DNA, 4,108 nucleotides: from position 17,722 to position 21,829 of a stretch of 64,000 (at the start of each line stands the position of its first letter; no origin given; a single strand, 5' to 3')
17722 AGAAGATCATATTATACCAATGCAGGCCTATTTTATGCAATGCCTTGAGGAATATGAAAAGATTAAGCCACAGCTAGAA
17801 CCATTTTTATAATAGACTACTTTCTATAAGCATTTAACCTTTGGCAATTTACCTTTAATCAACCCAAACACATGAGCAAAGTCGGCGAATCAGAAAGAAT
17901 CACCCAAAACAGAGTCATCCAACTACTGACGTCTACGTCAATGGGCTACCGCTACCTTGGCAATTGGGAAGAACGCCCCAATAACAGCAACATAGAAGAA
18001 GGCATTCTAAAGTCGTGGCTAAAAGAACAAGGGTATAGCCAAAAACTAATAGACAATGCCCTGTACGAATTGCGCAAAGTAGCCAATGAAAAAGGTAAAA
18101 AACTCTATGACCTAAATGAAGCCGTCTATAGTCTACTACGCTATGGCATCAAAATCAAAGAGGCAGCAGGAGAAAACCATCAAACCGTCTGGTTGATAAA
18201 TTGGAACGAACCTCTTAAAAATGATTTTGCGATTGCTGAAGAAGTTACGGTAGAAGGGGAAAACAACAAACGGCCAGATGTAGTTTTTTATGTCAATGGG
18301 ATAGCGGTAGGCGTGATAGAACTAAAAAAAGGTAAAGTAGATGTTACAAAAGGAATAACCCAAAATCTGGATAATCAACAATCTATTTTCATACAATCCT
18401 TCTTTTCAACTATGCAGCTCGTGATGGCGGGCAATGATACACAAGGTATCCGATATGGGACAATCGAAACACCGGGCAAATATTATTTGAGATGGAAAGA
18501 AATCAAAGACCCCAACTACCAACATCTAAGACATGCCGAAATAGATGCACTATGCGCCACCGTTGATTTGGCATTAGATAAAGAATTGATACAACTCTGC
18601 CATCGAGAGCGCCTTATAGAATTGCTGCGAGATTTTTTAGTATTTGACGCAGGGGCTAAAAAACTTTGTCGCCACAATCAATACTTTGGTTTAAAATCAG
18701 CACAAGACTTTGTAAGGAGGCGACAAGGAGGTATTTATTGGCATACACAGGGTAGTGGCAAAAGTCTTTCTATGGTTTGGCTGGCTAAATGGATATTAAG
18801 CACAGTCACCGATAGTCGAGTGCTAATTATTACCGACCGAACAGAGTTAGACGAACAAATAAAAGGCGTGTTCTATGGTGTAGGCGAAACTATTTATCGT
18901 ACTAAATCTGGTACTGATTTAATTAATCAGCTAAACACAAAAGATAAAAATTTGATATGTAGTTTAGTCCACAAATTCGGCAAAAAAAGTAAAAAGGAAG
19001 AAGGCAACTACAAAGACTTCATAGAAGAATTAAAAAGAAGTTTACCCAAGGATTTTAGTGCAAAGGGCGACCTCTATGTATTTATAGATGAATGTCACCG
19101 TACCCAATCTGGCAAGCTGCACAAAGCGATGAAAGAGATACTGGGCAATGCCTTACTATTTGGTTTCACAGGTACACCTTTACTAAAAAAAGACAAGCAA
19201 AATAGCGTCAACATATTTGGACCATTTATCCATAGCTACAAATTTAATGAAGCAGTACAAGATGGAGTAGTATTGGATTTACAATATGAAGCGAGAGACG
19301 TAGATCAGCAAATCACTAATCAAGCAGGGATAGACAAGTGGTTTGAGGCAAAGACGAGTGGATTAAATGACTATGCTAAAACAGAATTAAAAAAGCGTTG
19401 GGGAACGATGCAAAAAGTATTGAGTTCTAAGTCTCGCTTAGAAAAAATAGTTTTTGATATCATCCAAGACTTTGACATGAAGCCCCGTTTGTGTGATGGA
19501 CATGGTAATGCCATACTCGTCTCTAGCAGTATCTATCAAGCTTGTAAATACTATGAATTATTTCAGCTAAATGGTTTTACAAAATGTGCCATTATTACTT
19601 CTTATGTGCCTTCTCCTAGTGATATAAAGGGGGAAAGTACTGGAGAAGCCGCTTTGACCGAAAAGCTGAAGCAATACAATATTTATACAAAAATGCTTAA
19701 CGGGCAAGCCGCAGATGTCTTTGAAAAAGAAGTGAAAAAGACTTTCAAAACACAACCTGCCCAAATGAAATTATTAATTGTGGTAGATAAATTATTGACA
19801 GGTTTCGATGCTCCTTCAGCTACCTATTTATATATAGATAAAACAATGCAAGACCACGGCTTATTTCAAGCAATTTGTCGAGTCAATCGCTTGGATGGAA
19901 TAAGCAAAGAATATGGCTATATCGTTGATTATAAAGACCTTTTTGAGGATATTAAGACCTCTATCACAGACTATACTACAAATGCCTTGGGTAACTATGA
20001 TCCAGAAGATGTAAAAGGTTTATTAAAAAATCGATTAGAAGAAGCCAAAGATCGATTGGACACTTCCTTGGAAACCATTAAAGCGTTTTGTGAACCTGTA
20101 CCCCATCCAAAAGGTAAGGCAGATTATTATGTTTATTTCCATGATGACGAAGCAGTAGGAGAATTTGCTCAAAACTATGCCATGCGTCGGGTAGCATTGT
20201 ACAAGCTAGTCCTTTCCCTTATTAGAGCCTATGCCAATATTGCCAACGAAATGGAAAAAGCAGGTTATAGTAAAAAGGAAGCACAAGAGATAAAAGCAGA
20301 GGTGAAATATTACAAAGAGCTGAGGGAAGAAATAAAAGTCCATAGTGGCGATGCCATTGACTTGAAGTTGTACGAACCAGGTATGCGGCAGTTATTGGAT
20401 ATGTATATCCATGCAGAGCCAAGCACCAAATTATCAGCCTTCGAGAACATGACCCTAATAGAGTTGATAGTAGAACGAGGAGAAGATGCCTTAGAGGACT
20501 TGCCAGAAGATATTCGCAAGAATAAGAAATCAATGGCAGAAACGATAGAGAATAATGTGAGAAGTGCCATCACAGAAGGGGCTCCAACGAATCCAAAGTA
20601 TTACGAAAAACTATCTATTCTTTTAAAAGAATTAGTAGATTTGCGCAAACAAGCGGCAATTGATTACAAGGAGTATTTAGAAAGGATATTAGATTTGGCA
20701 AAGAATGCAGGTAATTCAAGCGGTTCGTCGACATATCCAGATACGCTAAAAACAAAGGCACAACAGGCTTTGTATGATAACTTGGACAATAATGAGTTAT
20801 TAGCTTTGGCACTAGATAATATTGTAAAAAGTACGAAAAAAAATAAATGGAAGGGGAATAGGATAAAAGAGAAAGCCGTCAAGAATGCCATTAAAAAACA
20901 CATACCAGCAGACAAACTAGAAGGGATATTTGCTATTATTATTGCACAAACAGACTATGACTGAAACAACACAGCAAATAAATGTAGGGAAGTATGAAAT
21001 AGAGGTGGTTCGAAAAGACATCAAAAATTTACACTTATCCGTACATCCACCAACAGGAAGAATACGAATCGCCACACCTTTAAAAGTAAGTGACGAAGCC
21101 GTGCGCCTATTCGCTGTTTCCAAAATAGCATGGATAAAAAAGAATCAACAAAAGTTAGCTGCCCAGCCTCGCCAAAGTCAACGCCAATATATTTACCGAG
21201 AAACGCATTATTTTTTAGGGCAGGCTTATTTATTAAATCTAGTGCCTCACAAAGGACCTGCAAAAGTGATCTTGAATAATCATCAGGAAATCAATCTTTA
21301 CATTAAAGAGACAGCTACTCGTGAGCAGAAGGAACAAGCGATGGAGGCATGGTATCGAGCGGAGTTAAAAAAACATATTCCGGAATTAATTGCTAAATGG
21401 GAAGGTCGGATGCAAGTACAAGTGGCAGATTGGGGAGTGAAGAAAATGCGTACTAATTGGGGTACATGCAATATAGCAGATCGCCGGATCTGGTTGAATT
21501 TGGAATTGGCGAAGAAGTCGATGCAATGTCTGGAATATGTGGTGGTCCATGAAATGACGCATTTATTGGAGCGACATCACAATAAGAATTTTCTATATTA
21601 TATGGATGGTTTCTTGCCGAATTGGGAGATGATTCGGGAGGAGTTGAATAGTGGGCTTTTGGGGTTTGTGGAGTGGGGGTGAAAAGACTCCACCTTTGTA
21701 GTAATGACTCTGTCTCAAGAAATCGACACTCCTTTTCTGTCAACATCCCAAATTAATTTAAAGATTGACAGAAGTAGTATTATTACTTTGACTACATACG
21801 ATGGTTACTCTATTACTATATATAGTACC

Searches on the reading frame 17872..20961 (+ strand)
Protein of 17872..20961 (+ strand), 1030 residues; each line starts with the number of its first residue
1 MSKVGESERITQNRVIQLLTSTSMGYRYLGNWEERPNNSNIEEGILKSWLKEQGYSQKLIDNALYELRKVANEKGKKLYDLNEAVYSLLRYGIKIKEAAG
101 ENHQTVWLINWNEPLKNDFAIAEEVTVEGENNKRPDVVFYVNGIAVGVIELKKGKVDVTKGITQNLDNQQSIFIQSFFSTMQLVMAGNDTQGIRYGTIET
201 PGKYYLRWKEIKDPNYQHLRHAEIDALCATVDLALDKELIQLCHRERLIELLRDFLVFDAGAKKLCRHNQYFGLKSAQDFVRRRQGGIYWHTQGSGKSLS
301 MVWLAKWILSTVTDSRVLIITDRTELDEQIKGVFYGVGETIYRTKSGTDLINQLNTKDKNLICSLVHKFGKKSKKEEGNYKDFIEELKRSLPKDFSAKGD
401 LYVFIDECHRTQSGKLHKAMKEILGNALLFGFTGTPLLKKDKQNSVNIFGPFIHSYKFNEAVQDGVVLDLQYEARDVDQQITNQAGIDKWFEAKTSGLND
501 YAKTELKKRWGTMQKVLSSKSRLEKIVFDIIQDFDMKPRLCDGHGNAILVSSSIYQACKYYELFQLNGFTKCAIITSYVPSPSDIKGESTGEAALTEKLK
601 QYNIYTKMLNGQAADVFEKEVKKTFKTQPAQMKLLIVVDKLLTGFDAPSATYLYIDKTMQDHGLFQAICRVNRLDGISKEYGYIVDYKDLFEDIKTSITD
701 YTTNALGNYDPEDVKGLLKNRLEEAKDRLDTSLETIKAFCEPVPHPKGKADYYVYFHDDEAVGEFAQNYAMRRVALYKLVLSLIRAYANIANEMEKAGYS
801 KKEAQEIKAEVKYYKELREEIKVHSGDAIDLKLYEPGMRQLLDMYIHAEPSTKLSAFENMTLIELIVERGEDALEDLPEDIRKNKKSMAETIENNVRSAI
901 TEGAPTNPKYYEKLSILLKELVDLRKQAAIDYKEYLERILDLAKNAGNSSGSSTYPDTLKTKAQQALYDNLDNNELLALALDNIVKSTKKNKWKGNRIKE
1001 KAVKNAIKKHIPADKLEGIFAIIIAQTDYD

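Call 13: search_protein_families(library=pfam, proteins=[window:17872-20961:+], max_evalue=0.001)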
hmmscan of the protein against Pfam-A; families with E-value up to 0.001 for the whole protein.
window:17872-20961:+ (1030 aa): 4 families
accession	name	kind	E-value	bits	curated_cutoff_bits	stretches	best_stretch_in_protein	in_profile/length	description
PF18766.7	SWI2_SNF2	-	1.8e-67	227.6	26.7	1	270-503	2-220/221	SWI2/SNF2 ATPase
PF22679.2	T1R_D3-like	-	1.8e-37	129.6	27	1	545-689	3-158/158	Type I restriction enzyme subunit R domain 3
PF04313.20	HSDR_N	-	6.9e-37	127.7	25.1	1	7-200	3-195/198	Type I restriction enzyme R protein N terminus (HSDR_N)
PF04851.21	ResIII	-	7.8e-18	65.4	22.5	1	276-436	14-162/164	Type III restriction enzyme, res subunit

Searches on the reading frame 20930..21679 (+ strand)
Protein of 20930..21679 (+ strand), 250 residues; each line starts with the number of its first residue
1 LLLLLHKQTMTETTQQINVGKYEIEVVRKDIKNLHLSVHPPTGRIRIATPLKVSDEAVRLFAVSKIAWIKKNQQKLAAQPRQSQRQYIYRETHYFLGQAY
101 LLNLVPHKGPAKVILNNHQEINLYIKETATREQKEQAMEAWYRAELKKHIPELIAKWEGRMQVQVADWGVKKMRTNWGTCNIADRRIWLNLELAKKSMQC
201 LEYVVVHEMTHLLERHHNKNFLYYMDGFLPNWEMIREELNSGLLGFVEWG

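Call 13: search_protein_families(library=pfam, proteins=[window:20930-21679:+], max_evalue=0.001)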
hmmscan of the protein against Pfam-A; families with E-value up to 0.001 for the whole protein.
window:20930-21679:+ (250 aa): 2 families
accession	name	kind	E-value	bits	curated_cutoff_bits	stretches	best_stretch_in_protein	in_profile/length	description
PF01863.23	YgjP-like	-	5.1e-58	196.9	26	1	36-241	3-206/207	YgjP-like, metallopeptidase domain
PF10263.15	SprT-like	-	1.3e-05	25.5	25.6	1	166-220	23-87/108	SprT-like family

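Call 92: search_protein_families(library=padloc, proteins=[window:20930-21679:+], max_evalue=0.001)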
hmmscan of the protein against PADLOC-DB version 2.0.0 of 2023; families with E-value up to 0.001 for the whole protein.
window:20930-21679:+ (250 aa): 0 families
